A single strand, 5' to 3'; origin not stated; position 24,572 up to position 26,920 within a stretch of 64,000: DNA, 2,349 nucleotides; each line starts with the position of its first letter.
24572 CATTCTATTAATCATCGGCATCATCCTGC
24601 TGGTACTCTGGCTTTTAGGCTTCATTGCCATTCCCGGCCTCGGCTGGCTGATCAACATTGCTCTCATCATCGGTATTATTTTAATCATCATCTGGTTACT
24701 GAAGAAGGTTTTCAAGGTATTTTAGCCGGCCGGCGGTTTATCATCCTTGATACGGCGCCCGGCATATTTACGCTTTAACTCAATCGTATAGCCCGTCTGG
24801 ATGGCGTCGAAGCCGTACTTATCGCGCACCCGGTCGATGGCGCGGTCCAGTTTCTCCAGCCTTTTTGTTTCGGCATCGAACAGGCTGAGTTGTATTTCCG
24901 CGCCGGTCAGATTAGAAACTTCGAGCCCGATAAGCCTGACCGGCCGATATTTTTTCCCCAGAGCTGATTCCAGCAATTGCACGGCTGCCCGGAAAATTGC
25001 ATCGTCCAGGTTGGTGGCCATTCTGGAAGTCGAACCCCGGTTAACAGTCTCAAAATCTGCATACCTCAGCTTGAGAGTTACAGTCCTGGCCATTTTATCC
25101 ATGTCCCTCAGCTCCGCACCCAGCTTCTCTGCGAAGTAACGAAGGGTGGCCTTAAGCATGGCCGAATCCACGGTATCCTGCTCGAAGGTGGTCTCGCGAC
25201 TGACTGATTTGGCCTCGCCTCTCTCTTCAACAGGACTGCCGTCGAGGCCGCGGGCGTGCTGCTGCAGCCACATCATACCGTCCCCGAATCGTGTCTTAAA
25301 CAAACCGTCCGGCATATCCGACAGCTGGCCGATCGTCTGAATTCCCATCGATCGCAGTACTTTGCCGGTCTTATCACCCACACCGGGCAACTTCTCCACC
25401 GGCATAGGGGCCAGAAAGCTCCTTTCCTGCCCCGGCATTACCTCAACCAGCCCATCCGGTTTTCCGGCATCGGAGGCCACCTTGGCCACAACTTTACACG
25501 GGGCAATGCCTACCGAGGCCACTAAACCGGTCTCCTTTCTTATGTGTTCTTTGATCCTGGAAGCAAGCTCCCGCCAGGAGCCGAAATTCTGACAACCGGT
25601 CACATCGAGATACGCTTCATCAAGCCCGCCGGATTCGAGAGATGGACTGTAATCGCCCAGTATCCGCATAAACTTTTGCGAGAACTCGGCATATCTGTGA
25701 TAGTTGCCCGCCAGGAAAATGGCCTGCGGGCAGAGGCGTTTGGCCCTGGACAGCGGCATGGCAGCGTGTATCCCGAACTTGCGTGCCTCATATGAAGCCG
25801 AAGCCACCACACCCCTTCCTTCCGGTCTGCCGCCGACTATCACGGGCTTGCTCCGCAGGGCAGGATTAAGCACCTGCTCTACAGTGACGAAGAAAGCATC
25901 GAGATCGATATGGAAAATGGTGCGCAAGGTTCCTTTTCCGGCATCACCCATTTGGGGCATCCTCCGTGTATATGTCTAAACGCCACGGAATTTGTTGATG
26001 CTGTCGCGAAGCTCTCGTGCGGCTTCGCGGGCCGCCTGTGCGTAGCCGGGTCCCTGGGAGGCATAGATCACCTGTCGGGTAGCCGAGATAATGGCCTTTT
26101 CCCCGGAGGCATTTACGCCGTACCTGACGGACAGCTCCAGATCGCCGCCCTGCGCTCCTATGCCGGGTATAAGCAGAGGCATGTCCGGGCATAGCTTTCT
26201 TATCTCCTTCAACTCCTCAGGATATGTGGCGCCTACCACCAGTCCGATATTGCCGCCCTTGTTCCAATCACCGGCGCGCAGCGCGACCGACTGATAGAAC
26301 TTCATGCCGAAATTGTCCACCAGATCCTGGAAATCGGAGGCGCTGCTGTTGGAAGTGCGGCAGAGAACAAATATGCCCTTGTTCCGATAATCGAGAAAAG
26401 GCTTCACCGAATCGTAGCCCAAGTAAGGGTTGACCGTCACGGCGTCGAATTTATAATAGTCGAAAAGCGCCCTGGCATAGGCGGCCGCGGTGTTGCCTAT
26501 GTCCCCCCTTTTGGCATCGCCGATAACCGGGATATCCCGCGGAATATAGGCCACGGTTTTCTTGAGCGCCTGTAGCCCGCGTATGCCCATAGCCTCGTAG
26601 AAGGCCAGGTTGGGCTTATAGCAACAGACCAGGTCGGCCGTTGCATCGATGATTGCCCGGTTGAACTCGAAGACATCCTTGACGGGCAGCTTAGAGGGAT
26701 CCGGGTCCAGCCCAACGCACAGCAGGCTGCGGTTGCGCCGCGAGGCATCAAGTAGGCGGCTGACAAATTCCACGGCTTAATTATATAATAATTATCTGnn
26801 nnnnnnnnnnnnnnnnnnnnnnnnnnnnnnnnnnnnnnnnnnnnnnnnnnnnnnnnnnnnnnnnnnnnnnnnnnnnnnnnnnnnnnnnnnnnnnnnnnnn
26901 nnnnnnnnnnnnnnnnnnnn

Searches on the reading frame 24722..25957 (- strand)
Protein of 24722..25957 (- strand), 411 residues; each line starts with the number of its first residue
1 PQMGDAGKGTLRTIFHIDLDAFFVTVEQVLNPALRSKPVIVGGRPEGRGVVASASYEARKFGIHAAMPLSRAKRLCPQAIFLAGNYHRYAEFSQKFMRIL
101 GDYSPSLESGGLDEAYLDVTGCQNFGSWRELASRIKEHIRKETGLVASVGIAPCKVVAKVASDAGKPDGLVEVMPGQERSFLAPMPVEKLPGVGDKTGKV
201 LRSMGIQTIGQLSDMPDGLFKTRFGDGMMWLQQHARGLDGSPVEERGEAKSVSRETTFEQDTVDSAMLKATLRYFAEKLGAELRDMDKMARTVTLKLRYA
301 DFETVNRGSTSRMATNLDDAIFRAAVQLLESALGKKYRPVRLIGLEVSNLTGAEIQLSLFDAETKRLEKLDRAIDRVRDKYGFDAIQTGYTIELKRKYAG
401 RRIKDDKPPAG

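Call 52: search_protein_families(library=pfam, proteins=[window:24722-25957:-], max_evalue=0.00001)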
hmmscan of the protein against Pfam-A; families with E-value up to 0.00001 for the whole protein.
window:24722-25957:- (411 aa): 4 families
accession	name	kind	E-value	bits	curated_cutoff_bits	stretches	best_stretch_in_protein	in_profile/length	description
PF00817.25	IMS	-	1.1e-49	168.5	23.2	1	17-163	1-148/148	impB/mucB/samB family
PF11799.13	IMS_C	-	1.3e-25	90.4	20.7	1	250-359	2-109/109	impB/mucB/samB family C-terminal domain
PF11798.14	IMS_HHH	-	3.1e-07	30.7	24.4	1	178-206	4-32/32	IMS family HHH motif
PF21999.2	IMS_HHH_1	-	3.2e-06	27.9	27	1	189-239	2-53/53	DNA polymerase-iota, thumb domain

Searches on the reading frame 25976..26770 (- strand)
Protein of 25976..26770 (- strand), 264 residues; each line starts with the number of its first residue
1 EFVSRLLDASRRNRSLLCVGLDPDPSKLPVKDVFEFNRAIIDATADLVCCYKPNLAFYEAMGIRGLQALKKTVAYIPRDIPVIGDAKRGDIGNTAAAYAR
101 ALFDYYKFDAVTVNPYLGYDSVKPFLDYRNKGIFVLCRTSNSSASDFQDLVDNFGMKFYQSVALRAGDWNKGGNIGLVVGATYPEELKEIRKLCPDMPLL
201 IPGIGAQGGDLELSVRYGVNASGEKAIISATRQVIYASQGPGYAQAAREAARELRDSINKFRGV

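Call 52: search_protein_families(library=pfam, proteins=[window:25976-26770:-], max_evalue=0.00001)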
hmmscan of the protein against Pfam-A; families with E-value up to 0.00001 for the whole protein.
window:25976-26770:- (264 aa): 1 family
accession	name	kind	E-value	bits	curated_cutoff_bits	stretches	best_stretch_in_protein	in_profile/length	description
PF00215.30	OMPdecase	-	4.2e-32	112.3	27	1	16-239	2-213/221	Orotidine 5'-phosphate decarboxylase / HUMPS family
